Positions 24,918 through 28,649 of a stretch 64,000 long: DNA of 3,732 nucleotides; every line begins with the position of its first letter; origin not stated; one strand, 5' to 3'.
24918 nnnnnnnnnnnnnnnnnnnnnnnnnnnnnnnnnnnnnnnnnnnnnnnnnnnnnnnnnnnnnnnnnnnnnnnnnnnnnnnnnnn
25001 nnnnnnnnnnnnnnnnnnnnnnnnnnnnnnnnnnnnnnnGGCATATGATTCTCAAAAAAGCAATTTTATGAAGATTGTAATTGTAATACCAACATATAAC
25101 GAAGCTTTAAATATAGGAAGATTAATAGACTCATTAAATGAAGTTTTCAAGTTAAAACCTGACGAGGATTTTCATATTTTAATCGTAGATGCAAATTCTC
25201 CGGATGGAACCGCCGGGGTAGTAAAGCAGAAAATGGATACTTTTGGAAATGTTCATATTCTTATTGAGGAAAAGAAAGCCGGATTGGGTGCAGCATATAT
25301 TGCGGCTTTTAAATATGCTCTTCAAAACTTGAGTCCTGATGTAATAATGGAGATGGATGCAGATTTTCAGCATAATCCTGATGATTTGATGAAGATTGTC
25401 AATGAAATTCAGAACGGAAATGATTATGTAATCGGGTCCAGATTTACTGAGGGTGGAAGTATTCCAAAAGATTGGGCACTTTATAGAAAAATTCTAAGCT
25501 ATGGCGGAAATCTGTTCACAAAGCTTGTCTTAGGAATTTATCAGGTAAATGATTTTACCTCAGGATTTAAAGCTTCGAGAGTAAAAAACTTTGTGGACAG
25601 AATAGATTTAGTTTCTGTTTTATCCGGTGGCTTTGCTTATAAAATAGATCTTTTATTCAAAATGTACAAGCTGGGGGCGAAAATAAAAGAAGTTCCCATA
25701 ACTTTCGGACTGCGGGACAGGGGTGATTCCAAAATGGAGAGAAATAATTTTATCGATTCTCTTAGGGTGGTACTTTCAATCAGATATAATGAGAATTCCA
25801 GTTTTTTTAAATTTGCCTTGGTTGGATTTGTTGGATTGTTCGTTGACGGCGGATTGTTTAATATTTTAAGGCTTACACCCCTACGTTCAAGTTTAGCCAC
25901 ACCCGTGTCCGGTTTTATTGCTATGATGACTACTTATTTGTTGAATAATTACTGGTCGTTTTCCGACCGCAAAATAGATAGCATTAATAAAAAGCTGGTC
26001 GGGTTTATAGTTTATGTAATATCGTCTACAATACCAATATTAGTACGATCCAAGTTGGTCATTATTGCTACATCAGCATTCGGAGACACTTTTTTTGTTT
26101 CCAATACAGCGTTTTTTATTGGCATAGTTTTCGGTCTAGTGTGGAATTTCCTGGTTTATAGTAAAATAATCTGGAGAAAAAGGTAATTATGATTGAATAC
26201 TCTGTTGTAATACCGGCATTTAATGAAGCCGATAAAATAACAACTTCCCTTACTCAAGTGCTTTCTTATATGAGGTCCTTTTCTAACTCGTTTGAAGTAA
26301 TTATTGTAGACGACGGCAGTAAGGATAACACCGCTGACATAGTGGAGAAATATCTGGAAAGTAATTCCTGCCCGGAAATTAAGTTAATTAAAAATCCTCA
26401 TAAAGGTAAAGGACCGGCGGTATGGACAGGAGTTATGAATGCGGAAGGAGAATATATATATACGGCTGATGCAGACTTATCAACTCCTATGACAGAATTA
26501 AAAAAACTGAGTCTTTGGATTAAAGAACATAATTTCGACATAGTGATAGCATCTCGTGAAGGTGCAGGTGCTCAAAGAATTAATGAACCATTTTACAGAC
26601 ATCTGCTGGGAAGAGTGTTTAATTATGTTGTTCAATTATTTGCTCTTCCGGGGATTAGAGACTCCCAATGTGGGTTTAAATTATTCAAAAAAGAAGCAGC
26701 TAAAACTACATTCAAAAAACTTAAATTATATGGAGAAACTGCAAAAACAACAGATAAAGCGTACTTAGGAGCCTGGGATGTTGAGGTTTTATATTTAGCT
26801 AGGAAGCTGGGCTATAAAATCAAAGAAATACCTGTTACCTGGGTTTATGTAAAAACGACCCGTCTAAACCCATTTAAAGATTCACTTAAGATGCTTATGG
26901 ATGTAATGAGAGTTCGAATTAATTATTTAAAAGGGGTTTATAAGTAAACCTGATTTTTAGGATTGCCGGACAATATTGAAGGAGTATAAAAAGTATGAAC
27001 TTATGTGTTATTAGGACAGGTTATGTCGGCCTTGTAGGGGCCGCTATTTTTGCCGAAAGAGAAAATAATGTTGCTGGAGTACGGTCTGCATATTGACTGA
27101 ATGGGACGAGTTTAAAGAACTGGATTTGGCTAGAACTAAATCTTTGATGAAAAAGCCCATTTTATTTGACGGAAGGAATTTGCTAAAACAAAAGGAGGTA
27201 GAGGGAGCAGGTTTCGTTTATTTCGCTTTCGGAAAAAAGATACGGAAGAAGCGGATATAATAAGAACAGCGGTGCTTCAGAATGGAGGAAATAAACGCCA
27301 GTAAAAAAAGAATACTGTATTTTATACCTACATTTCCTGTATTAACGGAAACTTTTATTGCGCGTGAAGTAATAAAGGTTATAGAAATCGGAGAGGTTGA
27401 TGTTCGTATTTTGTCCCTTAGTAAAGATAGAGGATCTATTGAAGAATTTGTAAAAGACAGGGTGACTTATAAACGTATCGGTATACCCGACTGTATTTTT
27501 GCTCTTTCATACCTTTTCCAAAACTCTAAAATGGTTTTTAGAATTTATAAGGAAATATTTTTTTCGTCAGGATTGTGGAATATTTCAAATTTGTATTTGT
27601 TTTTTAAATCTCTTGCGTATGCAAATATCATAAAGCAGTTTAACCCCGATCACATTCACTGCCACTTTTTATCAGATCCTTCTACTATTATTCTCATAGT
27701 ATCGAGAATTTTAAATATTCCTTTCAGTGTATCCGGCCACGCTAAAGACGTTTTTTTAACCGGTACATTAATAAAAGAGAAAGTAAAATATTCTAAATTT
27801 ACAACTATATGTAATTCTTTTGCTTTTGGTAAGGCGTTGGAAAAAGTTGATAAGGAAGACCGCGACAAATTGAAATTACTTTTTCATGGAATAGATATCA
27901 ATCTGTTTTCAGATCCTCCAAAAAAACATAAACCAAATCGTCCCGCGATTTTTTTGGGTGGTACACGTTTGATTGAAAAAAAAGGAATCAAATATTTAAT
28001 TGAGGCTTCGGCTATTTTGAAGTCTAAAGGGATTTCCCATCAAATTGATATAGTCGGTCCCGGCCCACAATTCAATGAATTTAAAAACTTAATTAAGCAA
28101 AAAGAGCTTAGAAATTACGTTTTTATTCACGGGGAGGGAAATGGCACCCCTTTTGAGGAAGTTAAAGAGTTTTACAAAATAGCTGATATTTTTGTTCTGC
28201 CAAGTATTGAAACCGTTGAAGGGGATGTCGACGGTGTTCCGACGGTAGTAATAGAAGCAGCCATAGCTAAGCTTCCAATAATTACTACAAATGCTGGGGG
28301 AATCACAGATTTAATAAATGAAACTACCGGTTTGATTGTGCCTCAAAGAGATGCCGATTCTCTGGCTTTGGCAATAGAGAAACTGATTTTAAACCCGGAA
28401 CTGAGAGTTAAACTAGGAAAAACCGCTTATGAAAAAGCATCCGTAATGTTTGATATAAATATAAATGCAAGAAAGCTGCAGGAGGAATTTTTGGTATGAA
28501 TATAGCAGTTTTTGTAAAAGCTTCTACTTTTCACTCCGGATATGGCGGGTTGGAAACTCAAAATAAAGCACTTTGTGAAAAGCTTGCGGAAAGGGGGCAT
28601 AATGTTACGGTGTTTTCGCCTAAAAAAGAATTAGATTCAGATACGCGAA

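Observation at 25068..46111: Unusually dense extracytoplasmic glycosylation island: about 7 polyprenyl-P-sugar synthase-type GT2s, 4-7 GT-C membrane transferases and 2 Wzx-like flippases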

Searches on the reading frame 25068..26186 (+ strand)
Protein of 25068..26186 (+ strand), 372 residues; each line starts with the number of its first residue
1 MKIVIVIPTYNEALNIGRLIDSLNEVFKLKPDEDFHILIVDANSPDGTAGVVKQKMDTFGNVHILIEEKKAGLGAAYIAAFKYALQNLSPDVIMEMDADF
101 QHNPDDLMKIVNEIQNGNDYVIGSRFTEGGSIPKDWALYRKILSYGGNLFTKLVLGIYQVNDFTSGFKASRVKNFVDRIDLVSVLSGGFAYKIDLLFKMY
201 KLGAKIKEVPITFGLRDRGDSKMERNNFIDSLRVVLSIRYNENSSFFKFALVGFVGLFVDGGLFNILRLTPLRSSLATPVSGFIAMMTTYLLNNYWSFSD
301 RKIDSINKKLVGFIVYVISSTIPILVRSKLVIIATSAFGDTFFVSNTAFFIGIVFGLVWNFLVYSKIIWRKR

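Call 5: search_protein_families(library=pfam, proteins=[window:25068-26186:+], max_evalue=0.01)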
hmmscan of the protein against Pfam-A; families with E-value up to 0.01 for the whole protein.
window:25068-26186:+ (372 aa): 3 families
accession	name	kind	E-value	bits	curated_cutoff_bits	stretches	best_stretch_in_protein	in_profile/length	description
PF00535.33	Glycos_transf_2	-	4.7e-28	98.7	23.3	1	5-164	2-153/168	Glycosyl transferase family 2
PF04138.20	GtrA_DPMS_TM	-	5.6e-14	52.8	26.1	1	248-369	1-117/117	GtrA/DPMS, transmembrane domain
PF10111.15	Glyco_tranf_2_2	-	0.00091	19.2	27.3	1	5-115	2-107/276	Glycosyltransferase like family 2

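Call 11: search_protein_families(library=ncbifam, proteins=[window:25068-26186:+], max_evalue=0.01)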
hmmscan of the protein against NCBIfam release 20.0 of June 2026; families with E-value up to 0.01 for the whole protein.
window:25068-26186:+ (372 aa): 19 families
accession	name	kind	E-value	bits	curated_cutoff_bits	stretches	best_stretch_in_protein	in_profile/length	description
TIGR04182.1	glyco_TIGR04182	equivalog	2.5e-19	69.8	325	1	3-259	2-237/293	S-layer glycoprotein N-glycosyltransferase AglJ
NF047588.1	GlcsyltransPgfSStrep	equivalog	6.5e-14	51.8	500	1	1-131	1-127/308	glycosyltransferase PgfS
NF058614.1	PPMAGASynPpgS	equivalog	2e-12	47.1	370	1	4-143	3-131/226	polyprenyl-phospho-N-acetylgalactosaminyl synthase PpgS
NF007986.1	PRK10714.1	equivalog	1.4e-11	44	529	1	2-127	7-128/316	undecaprenyl-phosphate 4-deoxy-4-formamido-L-arabinose transferase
NF041391.1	DPhHxTase_Halo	equivalog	3.9e-09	35.8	375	1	9-223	3-192/213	dolichyl-phosphate hexose transferase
TIGR03469.1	HpnB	hypoth_equivalog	5.8e-09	35.4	379.25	1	2-118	45-164/386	hopene-associated glycosyltransferase HpnB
NF038302.1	EPS_HpsE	equivalog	2.5e-08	33.3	300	1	2-103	2-100/307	hormogonium polysaccharide biosynthesis glycosyltransferase HpsE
NF041875.1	EPS_EpsD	equivalog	8.8e-07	28.6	370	1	5-122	3-112/325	exopolysaccharide biosynthesis glycosyltransferase EpsD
NF045692.1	OglycostaseCruG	equivalog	4.3e-06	25.9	600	1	2-116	42-154/386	2'-O-glycosyltransferase CruG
TIGR04283.1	glyco_like_mftF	equivalog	5.6e-06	26.1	182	1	4-57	2-51/221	TIGR04283 family arsenosugar biosynthesis glycosyltransferase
NF010496.0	PRK13915.1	equivalog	3.4e-05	23.1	262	1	2-104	32-131/307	glucosyl-3-phosphoglycerate synthase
TIGR03937.1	PgaC_IcaA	equivalog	3.8e-05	22.8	422.3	1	2-117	46-153/407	poly-beta-1,6-N-acetyl-D-glucosamine synthase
NF041865.1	EpsU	equivalog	7.4e-05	21.9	700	1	2-117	40-150/394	exopolysaccharide biosynthesis GT2 family glycosyltransferase EpsU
NF047683.1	TeichurnBiosyTuaG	equivalog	7.7e-05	22.4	400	1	3-121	8-117/252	teichuronic acid biosynthesis protein TuaG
NF053846.1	glyco_with_XrtP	equivalog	0.00045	19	520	1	5-119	45-163/440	XrtP-associated glycosyltransferase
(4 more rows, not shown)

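Call 25: search_solved_structures(query=window:25068-26186:+, max_evalue=0.001)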
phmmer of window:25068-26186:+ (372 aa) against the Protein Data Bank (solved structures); distinct sequences matched with E-value up to 0.001: 9.
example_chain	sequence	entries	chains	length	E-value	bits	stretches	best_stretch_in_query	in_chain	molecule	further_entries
5mlz_A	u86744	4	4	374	1.3e-40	142.9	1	1-346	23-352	Dolichol monophosphate mannose synthase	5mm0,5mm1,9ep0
9bhc_C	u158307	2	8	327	1.3e-07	34.3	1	2-156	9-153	Undecaprenyl-phosphate 4-deoxy-4-formamido-L-arabinose transferase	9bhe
8vxh_A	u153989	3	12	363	1.8e-07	33.9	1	2-156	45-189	Undecaprenyl-phosphate 4-deoxy-4-formamido-L-arabinose transferase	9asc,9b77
9hwj_A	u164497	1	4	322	6.6e-07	32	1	2-123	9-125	Undecaprenyl-phosphate 4-deoxy-4-formamido-L-arabinose transferase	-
6yv7_B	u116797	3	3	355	9.6e-06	28.2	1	2-101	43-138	Glycosyl transferase, family 2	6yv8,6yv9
6yv7_A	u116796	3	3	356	9.6e-06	28.2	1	2-101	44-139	Glycosyl transferase, family 2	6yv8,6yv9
5eke_A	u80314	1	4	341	0.00056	22.4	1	3-131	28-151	Uncharacterized glycosyltransferase sll0501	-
5ekp_C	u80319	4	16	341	0.00056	22.3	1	3-131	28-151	Uncharacterized glycosyltransferase sll0501 | Glycosyltransferase sll0501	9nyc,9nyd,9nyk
9nye_A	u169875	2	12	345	0.00058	22.3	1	3-131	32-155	Glycosyltransferase sll0501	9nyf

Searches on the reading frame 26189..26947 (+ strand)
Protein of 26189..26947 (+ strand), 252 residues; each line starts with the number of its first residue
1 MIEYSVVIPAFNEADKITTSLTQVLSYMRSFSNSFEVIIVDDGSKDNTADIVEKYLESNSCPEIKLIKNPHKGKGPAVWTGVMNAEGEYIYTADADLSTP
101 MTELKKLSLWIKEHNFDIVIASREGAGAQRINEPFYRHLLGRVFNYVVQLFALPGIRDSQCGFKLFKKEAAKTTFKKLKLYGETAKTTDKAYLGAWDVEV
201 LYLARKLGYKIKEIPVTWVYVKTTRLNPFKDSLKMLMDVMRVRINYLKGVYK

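Call 5: search_protein_families(library=pfam, proteins=[window:26189-26947:+], max_evalue=0.01)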
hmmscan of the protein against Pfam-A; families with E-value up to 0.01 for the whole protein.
window:26189-26947:+ (252 aa): 4 families
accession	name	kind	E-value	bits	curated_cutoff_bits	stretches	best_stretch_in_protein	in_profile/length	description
PF00535.33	Glycos_transf_2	-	1.4e-30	106.9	23.3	1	5-173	1-166/168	Glycosyl transferase family 2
PF10111.15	Glyco_tranf_2_2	-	2.4e-06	27.7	27.3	1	5-107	1-102/276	Glycosyltransferase like family 2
PF13641.12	Glyco_tranf_2_3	-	4.5e-06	27.3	27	1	4-96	3-96/230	Glycosyltransferase like family 2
PF13704.12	Glyco_tranf_2_4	-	0.009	16.9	27.5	0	21-96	7-81/98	Glycosyl transferase family 2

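Call 11: search_protein_families(library=ncbifam, proteins=[window:26189-26947:+], max_evalue=0.01)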
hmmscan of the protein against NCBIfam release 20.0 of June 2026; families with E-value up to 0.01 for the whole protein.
window:26189-26947:+ (252 aa): 26 families (the best 25 are shown)
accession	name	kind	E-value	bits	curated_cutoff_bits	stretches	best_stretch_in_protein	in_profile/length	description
NF007986.1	PRK10714.1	equivalog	1.6e-18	66.8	529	1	4-169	8-167/316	undecaprenyl-phosphate 4-deoxy-4-formamido-L-arabinose transferase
NF047588.1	GlcsyltransPgfSStrep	equivalog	7.6e-16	58.2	500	1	4-183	3-175/308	glycosyltransferase PgfS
NF041875.1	EPS_EpsD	equivalog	1.4e-14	54.3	370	1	5-119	2-112/325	exopolysaccharide biosynthesis glycosyltransferase EpsD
TIGR03937.1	PgaC_IcaA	equivalog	4.5e-14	52.2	422.3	1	5-96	48-135/407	poly-beta-1,6-N-acetyl-D-glucosamine synthase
NF007482.0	PRK10073.1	equivalog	8.5e-14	51.3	423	1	4-118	8-117/334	glycosyltransferase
NF010496.0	PRK13915.1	equivalog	1.5e-12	47.3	262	1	4-103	33-133/307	glucosyl-3-phosphoglycerate synthase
NF058614.1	PPMAGASynPpgS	equivalog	2.5e-12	46.7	370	1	6-173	4-164/226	polyprenyl-phospho-N-acetylgalactosaminyl synthase PpgS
NF038302.1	EPS_HpsE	equivalog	7.4e-12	44.9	300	1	3-97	2-97/307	hormogonium polysaccharide biosynthesis glycosyltransferase HpsE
TIGR04283.1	glyco_like_mftF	equivalog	1.3e-11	44.6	182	1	5-111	2-97/221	TIGR04283 family arsenosugar biosynthesis glycosyltransferase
TIGR03469.1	HpnB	hypoth_equivalog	2.3e-11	43.4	379.25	1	5-119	47-168/386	hopene-associated glycosyltransferase HpnB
NF041391.1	DPhHxTase_Halo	equivalog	8.8e-11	41.2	375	1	10-243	3-209/213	dolichyl-phosphate hexose transferase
TIGR04182.1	glyco_TIGR04182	equivalog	1.3e-09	37.9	325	1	5-242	3-217/293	S-layer glycoprotein N-glycosyltransferase AglJ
NF053739.1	GlytfEpsEBac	equivalog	9.5e-09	34.6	450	1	5-119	4-116/265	glycosyltransferase EpsE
NF047683.1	TeichurnBiosyTuaG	equivalog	1.7e-08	34.5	400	1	5-117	9-117/252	teichuronic acid biosynthesis protein TuaG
NF050050.1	ProtGlycPglI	equivalog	1.5e-07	31.1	500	1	4-97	4-94/306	GalNAc(5)-diNAcBac-PP-undecaprenol beta-1,3-glucosyltransferase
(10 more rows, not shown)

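Call 27: search_solved_structures(query=window:26189-26947:+, max_evalue=0.001)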
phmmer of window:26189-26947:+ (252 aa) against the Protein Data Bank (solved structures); distinct sequences matched with E-value up to 0.001: 25.
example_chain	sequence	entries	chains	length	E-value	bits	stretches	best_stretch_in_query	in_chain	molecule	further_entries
5mlz_A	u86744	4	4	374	1.8e-15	59.9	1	3-171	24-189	Dolichol monophosphate mannose synthase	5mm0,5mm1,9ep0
9bhc_C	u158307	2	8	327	2.4e-15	59.4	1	4-172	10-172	Undecaprenyl-phosphate 4-deoxy-4-formamido-L-arabinose transferase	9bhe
8vxh_A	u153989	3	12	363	3.2e-15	59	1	4-172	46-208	Undecaprenyl-phosphate 4-deoxy-4-formamido-L-arabinose transferase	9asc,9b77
9hwj_A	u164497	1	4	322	1.4e-14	57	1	4-168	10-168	Undecaprenyl-phosphate 4-deoxy-4-formamido-L-arabinose transferase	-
5tze_C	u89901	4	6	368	1.2e-12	50.6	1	3-139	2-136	Glycosyl transferase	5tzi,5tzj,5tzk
5tz8_A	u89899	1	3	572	2.6e-12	49.5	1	3-139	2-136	Glycosyl transferase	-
5ekp_C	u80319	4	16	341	5.3e-12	48.5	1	2-150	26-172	Uncharacterized glycosyltransferase sll0501 | Glycosyltransferase sll0501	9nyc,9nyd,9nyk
5eke_A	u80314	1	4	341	5.4e-12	48.5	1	2-150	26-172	Uncharacterized glycosyltransferase sll0501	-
9nye_A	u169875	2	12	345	5.5e-12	48.5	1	2-150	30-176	Glycosyltransferase sll0501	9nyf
2z87_A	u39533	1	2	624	2e-11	46.7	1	5-96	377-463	Chondroitin synthase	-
2z86_A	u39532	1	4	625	2e-11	46.7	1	5-96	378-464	Chondroitin synthase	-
6h1j_A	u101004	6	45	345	2.3e-09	39.9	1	3-128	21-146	Probable ss-1,3-N-acetylglucosaminyltransferase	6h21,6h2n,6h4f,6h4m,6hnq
6yv7_B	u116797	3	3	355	2.4e-08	36.6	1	5-137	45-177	Glycosyl transferase, family 2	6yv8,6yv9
6yv7_A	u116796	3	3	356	2.4e-08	36.5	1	5-137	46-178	Glycosyl transferase, family 2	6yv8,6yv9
5hea_A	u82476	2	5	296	1.5e-06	30.7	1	5-119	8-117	Putative glycosyltransferase (GalT1)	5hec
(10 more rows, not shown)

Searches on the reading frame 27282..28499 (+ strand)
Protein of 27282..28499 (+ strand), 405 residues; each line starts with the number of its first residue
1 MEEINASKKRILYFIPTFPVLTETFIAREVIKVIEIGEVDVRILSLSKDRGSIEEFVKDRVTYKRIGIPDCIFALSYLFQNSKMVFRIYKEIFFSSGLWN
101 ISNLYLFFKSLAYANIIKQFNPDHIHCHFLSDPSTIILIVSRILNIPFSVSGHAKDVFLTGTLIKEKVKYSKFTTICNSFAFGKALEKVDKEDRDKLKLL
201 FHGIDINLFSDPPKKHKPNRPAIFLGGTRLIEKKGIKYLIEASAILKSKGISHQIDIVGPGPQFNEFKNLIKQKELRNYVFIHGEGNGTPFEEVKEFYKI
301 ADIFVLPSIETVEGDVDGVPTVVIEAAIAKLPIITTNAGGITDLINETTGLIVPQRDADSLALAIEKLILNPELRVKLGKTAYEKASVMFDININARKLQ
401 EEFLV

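Call 5: search_protein_families(library=pfam, proteins=[window:27282-28499:+], max_evalue=0.01)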
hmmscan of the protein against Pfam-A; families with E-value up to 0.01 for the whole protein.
window:27282-28499:+ (405 aa): 5 families
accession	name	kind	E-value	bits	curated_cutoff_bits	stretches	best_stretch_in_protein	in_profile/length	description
PF00534.26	Glycos_transf_1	-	7.9e-34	117.1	26.4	1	213-384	7-171/172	Glycosyl transferases group 1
PF13692.12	Glyco_trans_1_4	-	5.4e-26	92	27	1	223-369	5-140/142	Glycosyl transferases group 1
PF13477.12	Glyco_trans_4_2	-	5.9e-05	23.7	23.4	1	106-164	59-118/139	Glycosyl transferase 4-like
PF13439.12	Glyco_transf_4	-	7e-05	23.4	28.5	1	101-207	52-169/170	Glycosyltransferase Family 4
PF13524.12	Glyco_trans_1_2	-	0.0013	19.1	25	1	286-387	32-130/144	Glycosyl transferase-like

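Call 55: search_protein_families(library=ncbifam, proteins=[window:27282-28499:+], max_evalue=0.001)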
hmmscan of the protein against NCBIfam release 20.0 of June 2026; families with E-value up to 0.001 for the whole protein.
window:27282-28499:+ (405 aa): 29 families (the best 25 are shown)
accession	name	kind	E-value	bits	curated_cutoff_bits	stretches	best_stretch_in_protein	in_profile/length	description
NF041876.1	EPS_EpsE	equivalog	1.2e-38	133.4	400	1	12-399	2-389/389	exopolysaccharide biosynthesis GT4 family glycosyltransferase EpsE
TIGR04005.1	wcaL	equivalog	4.4e-32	111.4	537.6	1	195-391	197-391/406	colanic acid biosynthesis glycosyltransferase WcaL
NF047684.1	TeichurnBiosyTuaC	equivalog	4e-29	101.7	550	1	118-403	105-386/391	teichuronic acid biosynthesis protein TuaC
TIGR03088.1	stp2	hypoth_equivalog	3.3e-20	72.5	409.05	1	197-397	162-364/374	TIGR03088 family PEP-CTERM/XrtA system glycosyltransferase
NF038298.1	EPS_HpsO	equivalog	8.4e-15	54.4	575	1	229-393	209-374/388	hormogonium polysaccharide biosynthesis glycosyltransferase HpsO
TIGR02149.1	glgA_Coryne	subfamily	4.4e-13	49.1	302.4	1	193-398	167-382/391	glycogen synthase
NF050063.1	ProtGlycPglJ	equivalog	6.5e-13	48.6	500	1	185-399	158-359/363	N-acetylgalactosamine-N,N'-diacetylbacillosaminyl-diphospho-undecaprenol 4-alpha-N-acetylgalactosaminyltransferase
TIGR03999.1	thiol_BshA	equivalog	7.7e-13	48.1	273.7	1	251-393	228-360/375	N-acetyl-alpha-D-glucosaminyl L-malate synthase BshA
TIGR04063.1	stp3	hypoth_equivalog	9.6e-13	47.8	442.05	1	193-382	178-371/397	TIGR04063 family PEP-CTERM/XrtA system glycosyltransferase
NF050056.1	ProtGlycPglH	equivalog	2.7e-12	46.5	600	1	108-394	72-341/354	GalNAc-alpha-(1->4)-GalNAc-alpha-(1->3)-diNAcBac-PP-undecaprenol alpha-1,4-N-acetyl-D-galactosaminyltransferase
NF038295.1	EPS_HpsP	equivalog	1.4e-11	44.1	550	1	224-398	210-379/388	hormogonium polysaccharide biosynthesis glycosyltransferase HpsP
TIGR04157.1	glyco_rSAM_CFB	subfamily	2.8e-11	43.1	400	1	175-363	173-359/406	TIGR04157 family glycosyltransferase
NF038255.1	exopoly_VpsD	equivalog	5.9e-11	41.8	300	1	108-343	88-319/381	VpsD family glycosyltransferase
NF007640.0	PRK10307.1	subfamily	1.5e-10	40.6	276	1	225-401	233-402/411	WcaI family glycosyltransferase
TIGR03449.1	mycothiol_MshA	equivalog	1.2e-09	37.6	462.5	1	195-400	188-397/406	D-inositol-3-phosphate glycosyltransferase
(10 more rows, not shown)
